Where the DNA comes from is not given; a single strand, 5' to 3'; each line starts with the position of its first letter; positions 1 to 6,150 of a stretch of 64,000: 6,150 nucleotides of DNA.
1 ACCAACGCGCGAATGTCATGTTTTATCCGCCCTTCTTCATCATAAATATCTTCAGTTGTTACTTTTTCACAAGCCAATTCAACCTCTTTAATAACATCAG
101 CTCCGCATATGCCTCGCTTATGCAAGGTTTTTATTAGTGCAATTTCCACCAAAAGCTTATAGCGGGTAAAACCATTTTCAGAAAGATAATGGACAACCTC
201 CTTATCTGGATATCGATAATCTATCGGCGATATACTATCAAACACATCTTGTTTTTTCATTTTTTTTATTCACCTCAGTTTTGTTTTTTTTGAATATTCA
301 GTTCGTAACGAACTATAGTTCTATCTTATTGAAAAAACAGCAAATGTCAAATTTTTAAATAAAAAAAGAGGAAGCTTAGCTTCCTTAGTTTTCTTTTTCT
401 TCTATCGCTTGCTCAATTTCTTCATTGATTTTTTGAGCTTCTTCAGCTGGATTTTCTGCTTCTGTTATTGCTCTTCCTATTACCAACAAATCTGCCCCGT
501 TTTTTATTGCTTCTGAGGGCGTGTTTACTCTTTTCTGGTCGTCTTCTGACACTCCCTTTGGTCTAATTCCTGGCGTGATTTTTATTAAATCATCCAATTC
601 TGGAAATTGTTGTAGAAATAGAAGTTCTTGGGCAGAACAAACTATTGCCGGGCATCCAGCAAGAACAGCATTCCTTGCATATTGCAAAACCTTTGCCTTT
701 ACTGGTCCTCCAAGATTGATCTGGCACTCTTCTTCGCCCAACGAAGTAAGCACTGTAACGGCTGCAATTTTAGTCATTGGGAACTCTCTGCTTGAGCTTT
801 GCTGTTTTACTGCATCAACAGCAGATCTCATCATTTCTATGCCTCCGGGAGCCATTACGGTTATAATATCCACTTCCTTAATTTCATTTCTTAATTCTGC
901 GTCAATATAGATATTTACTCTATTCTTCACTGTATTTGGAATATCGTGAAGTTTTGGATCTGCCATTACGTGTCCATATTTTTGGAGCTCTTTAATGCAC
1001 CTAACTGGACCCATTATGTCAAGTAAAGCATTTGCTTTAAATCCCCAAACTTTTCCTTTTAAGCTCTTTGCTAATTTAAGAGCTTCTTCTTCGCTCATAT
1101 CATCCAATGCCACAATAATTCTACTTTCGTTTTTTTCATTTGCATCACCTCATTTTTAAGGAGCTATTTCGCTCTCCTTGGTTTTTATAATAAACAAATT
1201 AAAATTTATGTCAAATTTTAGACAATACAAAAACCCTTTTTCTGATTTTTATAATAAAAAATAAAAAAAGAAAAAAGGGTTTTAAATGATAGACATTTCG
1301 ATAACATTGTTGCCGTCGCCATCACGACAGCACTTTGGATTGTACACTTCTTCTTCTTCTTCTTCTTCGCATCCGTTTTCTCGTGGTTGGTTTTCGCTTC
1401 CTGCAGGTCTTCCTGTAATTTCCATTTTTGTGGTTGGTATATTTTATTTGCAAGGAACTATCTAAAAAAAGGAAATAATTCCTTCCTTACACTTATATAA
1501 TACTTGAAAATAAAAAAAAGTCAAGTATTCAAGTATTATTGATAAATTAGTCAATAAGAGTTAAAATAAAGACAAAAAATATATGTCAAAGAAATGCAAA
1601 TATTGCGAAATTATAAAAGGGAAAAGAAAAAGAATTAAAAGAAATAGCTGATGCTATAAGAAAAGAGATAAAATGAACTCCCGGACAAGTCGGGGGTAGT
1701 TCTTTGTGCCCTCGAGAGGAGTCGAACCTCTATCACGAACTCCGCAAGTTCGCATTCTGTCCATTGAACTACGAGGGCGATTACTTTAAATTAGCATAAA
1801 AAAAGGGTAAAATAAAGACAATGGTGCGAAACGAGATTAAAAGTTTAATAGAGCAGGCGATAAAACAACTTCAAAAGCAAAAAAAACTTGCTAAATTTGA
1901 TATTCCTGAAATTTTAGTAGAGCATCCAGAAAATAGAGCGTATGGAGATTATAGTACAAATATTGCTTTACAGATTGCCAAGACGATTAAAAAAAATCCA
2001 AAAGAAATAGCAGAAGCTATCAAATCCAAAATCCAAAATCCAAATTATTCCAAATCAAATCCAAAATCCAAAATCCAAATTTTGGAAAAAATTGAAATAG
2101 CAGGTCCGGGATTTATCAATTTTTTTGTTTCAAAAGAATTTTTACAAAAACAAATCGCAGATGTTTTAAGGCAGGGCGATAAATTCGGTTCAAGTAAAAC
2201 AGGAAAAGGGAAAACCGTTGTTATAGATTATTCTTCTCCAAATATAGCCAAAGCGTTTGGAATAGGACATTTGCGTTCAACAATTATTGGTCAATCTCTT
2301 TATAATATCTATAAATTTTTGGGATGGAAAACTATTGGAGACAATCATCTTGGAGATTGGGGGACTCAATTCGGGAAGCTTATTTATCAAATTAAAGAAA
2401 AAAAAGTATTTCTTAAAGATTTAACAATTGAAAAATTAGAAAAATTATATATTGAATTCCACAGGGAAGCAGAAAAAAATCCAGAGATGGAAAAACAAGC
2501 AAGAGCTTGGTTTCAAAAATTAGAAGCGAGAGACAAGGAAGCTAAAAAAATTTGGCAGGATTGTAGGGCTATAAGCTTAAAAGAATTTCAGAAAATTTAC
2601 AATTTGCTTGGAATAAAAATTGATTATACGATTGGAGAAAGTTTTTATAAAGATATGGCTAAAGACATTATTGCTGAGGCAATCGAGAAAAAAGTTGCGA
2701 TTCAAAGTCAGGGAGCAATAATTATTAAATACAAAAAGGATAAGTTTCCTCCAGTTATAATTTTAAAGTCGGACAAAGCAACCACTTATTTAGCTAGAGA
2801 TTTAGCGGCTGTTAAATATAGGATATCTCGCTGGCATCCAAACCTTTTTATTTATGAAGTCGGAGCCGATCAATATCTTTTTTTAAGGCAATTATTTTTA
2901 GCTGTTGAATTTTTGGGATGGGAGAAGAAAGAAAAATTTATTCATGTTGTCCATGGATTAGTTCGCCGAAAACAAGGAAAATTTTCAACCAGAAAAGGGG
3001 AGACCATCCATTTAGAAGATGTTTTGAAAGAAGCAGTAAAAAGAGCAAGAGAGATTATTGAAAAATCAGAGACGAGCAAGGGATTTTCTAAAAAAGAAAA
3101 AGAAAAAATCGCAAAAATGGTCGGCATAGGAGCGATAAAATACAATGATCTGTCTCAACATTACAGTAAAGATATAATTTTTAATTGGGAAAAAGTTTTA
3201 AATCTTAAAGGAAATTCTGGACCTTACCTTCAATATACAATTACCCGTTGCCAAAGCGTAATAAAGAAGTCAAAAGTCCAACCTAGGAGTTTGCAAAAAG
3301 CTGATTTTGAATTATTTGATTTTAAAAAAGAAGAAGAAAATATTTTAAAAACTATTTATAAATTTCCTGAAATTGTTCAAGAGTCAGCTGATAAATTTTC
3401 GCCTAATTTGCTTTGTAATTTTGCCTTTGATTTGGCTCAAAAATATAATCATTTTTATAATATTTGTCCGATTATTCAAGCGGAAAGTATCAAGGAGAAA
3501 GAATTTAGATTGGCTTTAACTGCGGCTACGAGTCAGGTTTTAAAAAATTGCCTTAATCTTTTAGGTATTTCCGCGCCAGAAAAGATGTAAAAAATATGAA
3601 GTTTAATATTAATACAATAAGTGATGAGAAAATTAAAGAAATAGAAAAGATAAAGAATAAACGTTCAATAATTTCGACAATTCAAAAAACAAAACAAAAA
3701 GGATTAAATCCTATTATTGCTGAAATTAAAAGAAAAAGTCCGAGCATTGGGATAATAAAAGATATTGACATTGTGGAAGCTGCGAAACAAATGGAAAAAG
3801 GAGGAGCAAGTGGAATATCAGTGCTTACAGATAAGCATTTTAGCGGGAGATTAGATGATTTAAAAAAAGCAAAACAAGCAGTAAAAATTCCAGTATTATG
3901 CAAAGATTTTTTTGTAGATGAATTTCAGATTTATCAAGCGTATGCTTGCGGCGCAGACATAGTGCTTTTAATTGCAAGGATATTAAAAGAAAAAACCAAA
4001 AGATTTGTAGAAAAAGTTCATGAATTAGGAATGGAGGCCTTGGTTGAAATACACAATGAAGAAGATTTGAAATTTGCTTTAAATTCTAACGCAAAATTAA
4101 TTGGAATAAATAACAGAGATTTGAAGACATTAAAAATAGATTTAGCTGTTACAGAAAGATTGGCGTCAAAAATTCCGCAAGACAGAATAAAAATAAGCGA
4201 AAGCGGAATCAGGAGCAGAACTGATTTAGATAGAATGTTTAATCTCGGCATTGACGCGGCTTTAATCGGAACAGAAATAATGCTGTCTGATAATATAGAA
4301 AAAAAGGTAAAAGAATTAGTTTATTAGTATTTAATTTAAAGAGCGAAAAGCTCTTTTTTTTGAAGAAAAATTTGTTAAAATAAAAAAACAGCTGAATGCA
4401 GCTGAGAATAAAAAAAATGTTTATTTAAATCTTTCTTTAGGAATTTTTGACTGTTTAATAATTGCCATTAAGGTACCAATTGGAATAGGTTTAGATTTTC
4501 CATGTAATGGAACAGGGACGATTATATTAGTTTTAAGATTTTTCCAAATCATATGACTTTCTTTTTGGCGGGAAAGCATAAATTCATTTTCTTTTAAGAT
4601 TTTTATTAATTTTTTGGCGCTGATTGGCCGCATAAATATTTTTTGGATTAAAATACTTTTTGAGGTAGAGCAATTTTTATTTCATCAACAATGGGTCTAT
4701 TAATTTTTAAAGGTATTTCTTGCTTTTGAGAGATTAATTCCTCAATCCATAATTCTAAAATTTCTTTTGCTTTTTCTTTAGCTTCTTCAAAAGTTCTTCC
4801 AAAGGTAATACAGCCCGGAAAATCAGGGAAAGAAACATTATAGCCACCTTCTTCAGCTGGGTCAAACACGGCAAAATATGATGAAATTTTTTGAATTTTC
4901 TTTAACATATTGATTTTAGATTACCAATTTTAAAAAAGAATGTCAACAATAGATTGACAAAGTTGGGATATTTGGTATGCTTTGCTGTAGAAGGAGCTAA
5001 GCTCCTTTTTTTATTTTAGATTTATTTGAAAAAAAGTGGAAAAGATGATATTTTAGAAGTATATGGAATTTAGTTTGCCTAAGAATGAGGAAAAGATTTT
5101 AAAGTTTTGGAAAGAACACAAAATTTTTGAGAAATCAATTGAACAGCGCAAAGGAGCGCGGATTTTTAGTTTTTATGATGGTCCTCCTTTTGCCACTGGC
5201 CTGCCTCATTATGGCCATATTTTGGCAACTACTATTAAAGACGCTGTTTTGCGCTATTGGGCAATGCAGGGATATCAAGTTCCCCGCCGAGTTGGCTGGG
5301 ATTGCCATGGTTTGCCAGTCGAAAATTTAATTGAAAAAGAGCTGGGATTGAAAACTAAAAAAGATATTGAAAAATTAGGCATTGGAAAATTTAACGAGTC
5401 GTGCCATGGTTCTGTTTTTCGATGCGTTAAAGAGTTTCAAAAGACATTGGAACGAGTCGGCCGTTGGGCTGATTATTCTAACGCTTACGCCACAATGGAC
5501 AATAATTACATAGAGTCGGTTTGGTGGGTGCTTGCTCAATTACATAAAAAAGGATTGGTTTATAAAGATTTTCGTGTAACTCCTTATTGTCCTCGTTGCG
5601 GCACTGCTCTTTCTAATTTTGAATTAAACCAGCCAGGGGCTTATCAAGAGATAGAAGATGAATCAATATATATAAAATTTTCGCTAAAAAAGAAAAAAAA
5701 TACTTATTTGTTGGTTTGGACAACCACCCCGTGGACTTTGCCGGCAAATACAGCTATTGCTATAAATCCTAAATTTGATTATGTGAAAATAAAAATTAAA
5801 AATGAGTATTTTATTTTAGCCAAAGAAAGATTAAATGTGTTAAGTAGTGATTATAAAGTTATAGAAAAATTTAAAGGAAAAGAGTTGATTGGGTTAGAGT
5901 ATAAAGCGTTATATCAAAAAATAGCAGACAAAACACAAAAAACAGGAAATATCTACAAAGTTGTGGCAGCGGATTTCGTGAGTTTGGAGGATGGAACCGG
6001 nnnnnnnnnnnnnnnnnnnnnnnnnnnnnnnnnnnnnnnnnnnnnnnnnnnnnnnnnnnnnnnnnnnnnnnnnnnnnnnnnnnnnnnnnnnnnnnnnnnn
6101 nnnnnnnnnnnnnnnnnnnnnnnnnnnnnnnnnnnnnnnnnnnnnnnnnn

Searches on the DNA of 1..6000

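Call 38: search_with_rna_model(model_id=R1, source=window, start=1, end=6000, filters=off, max_evalue=0.1, show_alignments=3)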
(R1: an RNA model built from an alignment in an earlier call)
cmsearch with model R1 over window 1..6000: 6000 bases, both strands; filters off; matches with E-value up to 0.1: 3.
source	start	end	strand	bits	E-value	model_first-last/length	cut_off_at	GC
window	258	350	-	37.1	1.8e-05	1-96/96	no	0.26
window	4954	5048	+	27.4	0.0013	1-96/96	no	0.31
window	1128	1214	-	20.8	0.023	1-96/96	no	0.28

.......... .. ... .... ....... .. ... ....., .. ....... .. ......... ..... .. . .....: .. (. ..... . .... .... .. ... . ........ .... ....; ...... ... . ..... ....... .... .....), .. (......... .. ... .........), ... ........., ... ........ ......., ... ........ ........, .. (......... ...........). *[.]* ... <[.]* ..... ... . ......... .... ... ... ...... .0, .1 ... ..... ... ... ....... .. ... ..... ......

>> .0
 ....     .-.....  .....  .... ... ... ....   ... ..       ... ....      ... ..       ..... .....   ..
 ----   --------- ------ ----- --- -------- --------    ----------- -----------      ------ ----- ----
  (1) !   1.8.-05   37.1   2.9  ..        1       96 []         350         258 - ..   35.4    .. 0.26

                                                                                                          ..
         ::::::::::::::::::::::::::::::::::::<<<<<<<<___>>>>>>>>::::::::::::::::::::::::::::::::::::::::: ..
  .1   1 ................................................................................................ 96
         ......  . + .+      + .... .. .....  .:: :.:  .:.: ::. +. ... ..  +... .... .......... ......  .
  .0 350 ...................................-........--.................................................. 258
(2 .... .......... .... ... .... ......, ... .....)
